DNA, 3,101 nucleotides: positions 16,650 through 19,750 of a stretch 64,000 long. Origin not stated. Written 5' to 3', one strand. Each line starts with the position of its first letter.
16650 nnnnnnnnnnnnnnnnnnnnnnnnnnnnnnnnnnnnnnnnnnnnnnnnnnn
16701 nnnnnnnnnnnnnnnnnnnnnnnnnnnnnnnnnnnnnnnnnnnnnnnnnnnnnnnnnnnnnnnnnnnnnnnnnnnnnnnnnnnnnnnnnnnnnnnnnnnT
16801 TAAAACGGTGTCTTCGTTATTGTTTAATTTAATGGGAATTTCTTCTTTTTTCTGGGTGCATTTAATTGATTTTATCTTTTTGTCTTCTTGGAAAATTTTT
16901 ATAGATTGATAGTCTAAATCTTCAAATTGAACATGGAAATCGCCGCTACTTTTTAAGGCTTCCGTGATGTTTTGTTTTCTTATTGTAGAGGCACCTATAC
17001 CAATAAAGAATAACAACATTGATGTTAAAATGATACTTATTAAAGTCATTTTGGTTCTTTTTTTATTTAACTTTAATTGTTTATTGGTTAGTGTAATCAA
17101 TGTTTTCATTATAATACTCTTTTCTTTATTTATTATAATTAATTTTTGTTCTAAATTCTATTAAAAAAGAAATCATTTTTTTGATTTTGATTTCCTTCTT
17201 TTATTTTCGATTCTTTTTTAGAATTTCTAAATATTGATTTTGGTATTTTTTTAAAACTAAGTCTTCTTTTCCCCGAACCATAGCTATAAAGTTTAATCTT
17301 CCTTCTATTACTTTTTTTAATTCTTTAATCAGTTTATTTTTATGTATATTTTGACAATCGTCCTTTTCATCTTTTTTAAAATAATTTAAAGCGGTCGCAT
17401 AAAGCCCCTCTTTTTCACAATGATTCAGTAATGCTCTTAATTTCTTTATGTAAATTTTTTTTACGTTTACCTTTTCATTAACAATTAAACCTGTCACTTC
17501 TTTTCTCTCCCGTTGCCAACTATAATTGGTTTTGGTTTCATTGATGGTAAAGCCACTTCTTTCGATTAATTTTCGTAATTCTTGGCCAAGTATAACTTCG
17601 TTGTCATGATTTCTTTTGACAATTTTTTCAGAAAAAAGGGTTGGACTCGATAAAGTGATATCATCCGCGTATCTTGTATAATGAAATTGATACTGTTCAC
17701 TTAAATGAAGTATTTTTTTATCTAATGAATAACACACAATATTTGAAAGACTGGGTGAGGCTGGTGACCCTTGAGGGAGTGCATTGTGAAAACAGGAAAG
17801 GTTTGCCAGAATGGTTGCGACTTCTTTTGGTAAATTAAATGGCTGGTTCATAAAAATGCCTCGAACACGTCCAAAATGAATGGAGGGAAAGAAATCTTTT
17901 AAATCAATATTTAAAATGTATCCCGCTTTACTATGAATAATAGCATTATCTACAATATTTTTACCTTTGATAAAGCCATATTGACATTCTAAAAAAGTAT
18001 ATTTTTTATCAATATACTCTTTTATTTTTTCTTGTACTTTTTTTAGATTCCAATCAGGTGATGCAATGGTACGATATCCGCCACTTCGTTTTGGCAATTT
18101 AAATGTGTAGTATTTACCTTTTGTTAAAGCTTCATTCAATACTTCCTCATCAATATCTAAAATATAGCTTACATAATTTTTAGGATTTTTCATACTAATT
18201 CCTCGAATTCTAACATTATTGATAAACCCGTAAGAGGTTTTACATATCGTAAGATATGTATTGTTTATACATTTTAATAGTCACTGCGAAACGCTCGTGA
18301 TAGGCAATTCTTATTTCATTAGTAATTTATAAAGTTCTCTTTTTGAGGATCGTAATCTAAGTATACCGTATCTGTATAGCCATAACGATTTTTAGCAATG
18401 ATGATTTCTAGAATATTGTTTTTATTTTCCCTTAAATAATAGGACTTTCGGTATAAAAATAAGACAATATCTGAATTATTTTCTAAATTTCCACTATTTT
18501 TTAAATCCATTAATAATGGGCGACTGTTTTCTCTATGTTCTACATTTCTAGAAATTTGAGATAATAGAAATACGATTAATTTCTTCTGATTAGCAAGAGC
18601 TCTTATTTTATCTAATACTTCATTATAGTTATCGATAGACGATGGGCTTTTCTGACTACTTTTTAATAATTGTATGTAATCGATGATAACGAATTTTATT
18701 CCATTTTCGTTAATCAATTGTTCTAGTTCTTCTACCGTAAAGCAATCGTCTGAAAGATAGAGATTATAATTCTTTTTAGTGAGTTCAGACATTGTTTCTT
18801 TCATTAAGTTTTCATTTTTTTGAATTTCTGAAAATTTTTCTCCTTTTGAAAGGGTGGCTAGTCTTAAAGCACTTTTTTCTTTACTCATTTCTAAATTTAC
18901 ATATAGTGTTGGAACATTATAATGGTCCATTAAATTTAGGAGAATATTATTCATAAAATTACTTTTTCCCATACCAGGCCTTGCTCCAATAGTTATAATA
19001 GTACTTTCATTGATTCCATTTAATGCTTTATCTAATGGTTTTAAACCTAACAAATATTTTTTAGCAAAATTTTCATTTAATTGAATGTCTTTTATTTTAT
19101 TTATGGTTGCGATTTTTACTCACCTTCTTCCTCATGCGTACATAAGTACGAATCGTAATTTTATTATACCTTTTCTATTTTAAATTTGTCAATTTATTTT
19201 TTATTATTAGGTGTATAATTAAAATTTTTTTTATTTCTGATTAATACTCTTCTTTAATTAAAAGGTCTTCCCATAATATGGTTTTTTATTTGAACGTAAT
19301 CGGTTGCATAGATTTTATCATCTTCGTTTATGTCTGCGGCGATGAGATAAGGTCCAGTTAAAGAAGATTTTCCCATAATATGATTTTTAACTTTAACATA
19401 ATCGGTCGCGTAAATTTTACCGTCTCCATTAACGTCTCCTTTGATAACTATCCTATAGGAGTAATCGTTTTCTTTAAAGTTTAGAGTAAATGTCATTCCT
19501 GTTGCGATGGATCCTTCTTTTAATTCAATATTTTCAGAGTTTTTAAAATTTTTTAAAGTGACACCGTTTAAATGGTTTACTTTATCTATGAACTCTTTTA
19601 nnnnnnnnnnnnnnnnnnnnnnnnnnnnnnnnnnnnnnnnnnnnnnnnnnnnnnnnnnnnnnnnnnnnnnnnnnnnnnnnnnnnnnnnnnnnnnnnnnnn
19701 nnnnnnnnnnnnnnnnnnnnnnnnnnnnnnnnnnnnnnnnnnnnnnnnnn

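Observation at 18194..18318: Twin hairpins with identical CGTAAG loops in the RT leader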

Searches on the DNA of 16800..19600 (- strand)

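Call 9: search_rna_families(source=window, start=16800, end=19600, threshold=evalue, max_evalue=10, show_alignments=3)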
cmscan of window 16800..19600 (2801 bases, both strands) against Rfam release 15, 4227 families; matches with E-value up to 10: 1.
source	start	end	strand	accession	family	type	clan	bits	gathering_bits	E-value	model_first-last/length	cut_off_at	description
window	18835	18920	-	RF02109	DLEU2_5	Gene; lncRNA;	-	19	40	4.9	1-84/84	no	Deleted in lymphocytic leukemia 2 conserved region 5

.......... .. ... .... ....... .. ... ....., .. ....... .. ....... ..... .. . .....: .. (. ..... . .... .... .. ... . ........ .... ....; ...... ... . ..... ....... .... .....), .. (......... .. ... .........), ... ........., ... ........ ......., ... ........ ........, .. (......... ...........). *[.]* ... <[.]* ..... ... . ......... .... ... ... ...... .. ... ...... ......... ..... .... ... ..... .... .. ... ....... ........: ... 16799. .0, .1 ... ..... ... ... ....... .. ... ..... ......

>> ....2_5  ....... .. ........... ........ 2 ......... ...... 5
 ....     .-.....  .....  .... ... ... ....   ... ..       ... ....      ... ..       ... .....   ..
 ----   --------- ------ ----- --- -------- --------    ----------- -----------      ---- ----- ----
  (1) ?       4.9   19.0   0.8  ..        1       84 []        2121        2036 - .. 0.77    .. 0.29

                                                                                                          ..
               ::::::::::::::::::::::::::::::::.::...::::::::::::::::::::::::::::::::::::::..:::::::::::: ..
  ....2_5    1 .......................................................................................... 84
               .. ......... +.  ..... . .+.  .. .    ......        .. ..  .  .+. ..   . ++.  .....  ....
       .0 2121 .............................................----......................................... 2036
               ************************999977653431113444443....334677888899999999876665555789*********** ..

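Call 47: build_rna_model(alignment_id=A4, structure=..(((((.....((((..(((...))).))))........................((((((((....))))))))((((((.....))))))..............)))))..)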
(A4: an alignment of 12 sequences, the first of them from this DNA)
Model R1 built from alignment A4 (12 sequences, 114 columns); structure: as given.
model positions 108; base pairs 26; branch points 2; effective number of sequences 1.44; information 0.59 bits per position. Calibrated on 0.2 Mb of random sequence (short: E-values are rough).
structure used (alignment columns):
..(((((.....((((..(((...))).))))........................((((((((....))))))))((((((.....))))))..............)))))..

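Call 49: search_with_rna_model(model_id=R1, sources=[window, L001, L002, L003, L004, L005, L006, L007, L008, L009, L010, L011, L012, L013, L014, L015, L016, L017, L018, L019, L020, L021, L022, L023, L024, L025, L026, L027, L028, L029, L030, L031, L032, L033, L034, L035, L036, L037, L038, L039, L040, L041, L042, L043, L044, L045, L046, L047, L048, L049, L050, L051, L052, L053, L054, L055, L056, L057, L058, L059, L060, L061, L062, L063, L064, L065, L066, L067, L068, L069, L070, L071, L072, L073, L074, L075, L076, L077, L078, L079, L080, L081, L082, L083, L084, L085, L086, L087, L088, L091, L092, L093, L094, L095, L096, L097, L098, L099, L100, L101], max_evalue=1, make_alignment=true)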
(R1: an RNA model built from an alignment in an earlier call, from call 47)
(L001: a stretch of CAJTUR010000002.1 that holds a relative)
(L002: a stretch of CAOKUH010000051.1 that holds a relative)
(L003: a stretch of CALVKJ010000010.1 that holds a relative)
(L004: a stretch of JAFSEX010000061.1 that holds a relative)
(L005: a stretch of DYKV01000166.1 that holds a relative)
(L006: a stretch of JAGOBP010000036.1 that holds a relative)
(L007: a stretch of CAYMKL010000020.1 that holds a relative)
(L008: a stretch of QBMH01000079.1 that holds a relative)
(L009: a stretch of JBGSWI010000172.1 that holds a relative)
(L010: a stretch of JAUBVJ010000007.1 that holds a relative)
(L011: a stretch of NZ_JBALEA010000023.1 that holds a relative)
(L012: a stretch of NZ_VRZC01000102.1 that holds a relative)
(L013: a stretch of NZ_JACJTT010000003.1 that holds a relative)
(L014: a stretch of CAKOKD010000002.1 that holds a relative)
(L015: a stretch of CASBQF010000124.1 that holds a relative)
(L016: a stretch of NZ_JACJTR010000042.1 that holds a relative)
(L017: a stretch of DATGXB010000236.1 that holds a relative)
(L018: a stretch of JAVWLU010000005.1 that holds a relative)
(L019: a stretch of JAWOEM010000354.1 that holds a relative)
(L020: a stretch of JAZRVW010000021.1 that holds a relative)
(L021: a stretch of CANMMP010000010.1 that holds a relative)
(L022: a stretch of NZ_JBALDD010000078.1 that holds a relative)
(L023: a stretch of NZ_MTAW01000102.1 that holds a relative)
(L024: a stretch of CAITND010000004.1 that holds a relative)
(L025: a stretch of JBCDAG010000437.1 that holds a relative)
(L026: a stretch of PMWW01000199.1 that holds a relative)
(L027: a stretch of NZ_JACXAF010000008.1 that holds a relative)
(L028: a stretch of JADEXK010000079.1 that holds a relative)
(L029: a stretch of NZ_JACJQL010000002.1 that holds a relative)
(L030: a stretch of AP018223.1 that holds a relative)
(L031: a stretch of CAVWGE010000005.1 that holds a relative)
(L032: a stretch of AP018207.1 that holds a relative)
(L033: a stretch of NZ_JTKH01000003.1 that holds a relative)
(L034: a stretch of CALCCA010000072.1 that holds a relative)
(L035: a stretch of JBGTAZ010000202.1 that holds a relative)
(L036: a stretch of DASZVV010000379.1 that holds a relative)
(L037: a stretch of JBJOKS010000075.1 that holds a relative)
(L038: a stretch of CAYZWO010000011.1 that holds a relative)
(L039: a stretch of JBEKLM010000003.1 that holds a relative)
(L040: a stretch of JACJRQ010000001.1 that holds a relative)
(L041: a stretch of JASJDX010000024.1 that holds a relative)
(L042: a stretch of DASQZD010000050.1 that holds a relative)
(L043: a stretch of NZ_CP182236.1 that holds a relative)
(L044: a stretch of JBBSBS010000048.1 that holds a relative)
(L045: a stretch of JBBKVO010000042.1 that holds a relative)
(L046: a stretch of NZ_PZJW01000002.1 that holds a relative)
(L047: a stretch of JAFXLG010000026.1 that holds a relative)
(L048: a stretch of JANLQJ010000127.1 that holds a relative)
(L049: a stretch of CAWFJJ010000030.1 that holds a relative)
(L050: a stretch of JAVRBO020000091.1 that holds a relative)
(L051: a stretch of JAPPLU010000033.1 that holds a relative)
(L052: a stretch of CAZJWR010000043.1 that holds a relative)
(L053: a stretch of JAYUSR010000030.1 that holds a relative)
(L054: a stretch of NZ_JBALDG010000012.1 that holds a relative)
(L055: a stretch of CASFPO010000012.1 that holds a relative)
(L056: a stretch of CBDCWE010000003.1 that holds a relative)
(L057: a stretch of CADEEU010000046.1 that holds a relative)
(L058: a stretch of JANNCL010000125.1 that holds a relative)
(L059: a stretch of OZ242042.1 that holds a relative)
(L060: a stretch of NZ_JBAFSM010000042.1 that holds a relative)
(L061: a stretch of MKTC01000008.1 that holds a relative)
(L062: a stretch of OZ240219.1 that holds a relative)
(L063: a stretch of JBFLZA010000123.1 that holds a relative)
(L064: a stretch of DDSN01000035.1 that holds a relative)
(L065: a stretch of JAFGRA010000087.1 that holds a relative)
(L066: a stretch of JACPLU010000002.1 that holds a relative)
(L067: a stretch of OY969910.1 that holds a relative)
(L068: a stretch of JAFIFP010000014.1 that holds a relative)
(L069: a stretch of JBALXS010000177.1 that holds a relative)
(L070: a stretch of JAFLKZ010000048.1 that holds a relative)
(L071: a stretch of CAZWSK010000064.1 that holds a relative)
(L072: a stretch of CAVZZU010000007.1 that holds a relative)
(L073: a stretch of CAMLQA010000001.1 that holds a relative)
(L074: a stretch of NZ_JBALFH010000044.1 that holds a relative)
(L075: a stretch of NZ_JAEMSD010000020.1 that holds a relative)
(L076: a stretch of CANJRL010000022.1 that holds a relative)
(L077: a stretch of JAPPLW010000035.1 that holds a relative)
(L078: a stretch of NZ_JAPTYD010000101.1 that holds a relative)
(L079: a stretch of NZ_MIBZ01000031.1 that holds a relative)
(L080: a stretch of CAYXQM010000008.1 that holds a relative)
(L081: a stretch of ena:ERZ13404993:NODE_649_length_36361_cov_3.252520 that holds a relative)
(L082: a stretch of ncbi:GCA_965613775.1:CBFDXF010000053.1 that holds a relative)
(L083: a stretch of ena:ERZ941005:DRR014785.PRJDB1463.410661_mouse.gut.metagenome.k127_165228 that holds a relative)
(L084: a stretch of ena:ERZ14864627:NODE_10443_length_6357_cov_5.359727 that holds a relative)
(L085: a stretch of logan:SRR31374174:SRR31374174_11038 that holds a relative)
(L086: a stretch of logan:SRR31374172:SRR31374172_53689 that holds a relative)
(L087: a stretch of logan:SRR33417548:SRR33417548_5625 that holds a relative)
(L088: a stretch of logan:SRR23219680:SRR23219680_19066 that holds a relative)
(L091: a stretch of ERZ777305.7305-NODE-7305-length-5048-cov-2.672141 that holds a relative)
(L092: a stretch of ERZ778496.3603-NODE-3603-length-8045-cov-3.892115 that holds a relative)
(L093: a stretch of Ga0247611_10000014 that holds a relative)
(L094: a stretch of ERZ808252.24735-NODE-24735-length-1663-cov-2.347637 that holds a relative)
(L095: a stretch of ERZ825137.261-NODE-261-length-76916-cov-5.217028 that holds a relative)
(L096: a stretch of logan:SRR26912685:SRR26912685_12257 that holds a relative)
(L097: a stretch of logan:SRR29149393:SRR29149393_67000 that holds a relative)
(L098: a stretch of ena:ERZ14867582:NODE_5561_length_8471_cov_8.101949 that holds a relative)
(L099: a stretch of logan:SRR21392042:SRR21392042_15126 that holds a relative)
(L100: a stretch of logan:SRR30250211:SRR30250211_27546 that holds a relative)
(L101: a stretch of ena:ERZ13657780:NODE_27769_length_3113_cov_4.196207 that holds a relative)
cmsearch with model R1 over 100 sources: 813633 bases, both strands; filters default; matches with E-value up to 1: 26.
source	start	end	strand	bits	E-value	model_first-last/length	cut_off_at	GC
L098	2880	2988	+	120.1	1.3e-21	1-108/108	no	0.32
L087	3879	3987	+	117.6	4.5e-21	1-108/108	no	0.34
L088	1979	2087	+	117.6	4.5e-21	1-108/108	no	0.34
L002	3880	3986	+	115.9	1e-20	1-108/108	no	0.33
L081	3882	3989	+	115.9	1e-20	1-108/108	no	0.33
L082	3882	3989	+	115.9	1e-20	1-108/108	no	0.33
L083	1432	1539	+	115.9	1e-20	1-108/108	no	0.33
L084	997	1104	+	115.9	1e-20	1-108/108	no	0.33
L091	1437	1544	+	115.9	1e-20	1-108/108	no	0.33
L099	1323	1431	+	115.1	1.5e-20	1-108/108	no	0.34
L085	3877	3985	+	114.9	1.6e-20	1-108/108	no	0.37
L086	128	236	+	114.9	1.6e-20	1-108/108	no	0.37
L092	1876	1982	-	110.4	1.5e-19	1-108/108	no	0.36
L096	2883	2989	+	108.9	3.1e-19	1-108/108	no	0.34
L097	897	1003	+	108.9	3.1e-19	1-108/108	no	0.34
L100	2877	2984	+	106.5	9.9e-19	1-108/108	no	0.3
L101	1911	2018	+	106.5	9.9e-19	1-108/108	no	0.3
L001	3882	3991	+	104.8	2.2e-18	1-108/108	no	0.33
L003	3879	3990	+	103.1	5.2e-18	1-108/108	no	0.32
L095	1000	1129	-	38.8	0.00019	1-108/108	no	0.32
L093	702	800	-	37.4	0.00039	1-108/108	no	0.27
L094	1392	1525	+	35.6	0.00092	1-108/108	no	0.31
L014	3783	3912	+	33.7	0.0023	1-108/108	no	0.31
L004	3783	3918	+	33.2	0.003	1-108/108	no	0.28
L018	3760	3871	+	23.2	0.39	1-108/108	no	0.31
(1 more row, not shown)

Alignment A5: 26 matches aligned to the model, 224 columns, each read 5' to 3' on its own strand. Consensus structure (alignment columns), stored with it:
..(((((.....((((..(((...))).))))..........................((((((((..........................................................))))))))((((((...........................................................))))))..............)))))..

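Call 50: search_with_rna_model(model_id=R1, sources=[window, L001, L002, L003, L081, L085, L087, L092, L096, L098, L099, L100], max_evalue=1e-8, make_alignment=true, show_alignments=1)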
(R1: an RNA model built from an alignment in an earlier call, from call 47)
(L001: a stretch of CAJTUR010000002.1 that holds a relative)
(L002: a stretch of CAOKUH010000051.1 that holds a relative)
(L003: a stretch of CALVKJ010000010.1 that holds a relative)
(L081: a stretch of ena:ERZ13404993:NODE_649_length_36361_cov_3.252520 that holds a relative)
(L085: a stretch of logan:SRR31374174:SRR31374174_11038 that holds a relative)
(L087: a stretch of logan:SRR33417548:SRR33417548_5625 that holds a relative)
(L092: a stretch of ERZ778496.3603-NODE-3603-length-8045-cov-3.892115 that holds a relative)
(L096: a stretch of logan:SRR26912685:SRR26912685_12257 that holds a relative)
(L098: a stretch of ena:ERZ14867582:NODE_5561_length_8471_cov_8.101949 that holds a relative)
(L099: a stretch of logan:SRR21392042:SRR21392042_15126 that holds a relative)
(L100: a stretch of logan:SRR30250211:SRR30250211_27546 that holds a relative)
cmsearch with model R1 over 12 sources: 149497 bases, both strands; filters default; matches with E-value up to 1e-8: 12.
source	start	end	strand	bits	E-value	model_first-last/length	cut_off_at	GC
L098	2880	2988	+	120.1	2.4e-22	1-108/108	no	0.32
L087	3879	3987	+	117.6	8.3e-22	1-108/108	no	0.34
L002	3880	3986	+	115.9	1.8e-21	1-108/108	no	0.33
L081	3882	3989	+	115.9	1.9e-21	1-108/108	no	0.33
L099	1323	1431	+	115.1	2.8e-21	1-108/108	no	0.34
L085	3877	3985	+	114.9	3e-21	1-108/108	no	0.37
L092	1876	1982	-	110.4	2.8e-20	1-108/108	no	0.36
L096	2883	2989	+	108.9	5.7e-20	1-108/108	no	0.34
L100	2877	2984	+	106.5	1.8e-19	1-108/108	no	0.3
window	18203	18312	-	106.4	1.9e-19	1-108/108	no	0.32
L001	3882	3991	+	104.8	4.1e-19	1-108/108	no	0.33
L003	3879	3990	+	103.1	9.5e-19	1-108/108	no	0.32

Alignment A6: 12 matches aligned to the model, 114 columns, each read 5' to 3' on its own strand. Consensus structure (alignment columns), stored with it:
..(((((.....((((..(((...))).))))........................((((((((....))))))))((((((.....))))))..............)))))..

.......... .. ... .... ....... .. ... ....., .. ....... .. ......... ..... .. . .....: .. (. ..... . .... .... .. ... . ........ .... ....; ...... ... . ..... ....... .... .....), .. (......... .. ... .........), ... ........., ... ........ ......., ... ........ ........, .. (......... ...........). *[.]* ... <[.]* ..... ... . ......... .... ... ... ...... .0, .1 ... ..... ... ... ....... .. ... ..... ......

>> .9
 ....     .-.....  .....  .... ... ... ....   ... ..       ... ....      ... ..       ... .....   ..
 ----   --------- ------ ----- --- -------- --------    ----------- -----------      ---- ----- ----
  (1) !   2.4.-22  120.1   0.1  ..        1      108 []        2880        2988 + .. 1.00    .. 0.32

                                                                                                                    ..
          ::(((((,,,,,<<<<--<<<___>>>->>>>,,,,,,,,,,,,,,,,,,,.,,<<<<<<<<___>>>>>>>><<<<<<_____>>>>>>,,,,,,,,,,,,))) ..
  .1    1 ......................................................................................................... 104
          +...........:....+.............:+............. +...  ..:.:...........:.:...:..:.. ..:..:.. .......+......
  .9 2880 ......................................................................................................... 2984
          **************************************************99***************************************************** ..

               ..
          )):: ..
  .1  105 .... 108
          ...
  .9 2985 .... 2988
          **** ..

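Call 81: search_with_rna_model(model_id=R1, sources=[window, L001, L002, L003, L081, L085, L087, L092, L096, L098, L099, L100, L102, L103, L104, L106], max_evalue=1e-8, make_alignment=true)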
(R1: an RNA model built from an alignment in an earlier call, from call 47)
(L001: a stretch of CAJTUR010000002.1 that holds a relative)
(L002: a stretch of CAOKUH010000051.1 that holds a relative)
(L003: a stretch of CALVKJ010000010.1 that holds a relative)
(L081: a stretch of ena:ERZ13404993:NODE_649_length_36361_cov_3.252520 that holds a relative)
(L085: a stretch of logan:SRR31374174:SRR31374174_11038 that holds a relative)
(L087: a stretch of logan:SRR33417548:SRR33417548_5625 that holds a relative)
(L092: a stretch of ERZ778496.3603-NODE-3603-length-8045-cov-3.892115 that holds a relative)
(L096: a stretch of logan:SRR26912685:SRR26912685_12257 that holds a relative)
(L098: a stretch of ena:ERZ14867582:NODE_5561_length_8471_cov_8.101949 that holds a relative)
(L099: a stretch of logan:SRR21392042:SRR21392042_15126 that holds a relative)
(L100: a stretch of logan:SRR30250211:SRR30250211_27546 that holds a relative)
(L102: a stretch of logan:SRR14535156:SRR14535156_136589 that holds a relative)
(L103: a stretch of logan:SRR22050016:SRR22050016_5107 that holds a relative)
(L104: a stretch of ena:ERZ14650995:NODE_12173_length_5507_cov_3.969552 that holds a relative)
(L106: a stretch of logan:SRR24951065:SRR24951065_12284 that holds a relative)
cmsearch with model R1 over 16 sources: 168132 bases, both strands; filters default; matches with E-value up to 1e-8: 16.
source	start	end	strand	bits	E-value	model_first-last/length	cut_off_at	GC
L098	2880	2988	+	120.1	2.7e-22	1-108/108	no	0.32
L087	3879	3987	+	117.6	9.3e-22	1-108/108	no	0.34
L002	3880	3986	+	115.9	2.1e-21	1-108/108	no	0.33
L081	3882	3989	+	115.9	2.2e-21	1-108/108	no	0.33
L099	1323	1431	+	115.1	3.2e-21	1-108/108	no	0.34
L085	3877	3985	+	114.9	3.4e-21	1-108/108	no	0.37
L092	1876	1982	-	110.4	3.1e-20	1-108/108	no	0.36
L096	2883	2989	+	108.9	6.5e-20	1-108/108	no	0.34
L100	2877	2984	+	106.5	2e-19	1-108/108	no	0.3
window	18203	18312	-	106.4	2.1e-19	1-108/108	no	0.32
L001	3882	3991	+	104.8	4.6e-19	1-108/108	no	0.33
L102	796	907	+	103.6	8.5e-19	1-108/108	no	0.32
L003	3879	3990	+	103.1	1.1e-18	1-108/108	no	0.32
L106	1122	1226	+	94.4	7.2e-17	1-108/108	no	0.31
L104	1765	1878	+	85.1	6.6e-15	1-108/108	no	0.31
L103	2875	2986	+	78.7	1.5e-13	1-108/108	no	0.37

Alignment A7: 16 matches aligned to the model, 124 columns, each read 5' to 3' on its own strand. Consensus structure (alignment columns), stored with it:
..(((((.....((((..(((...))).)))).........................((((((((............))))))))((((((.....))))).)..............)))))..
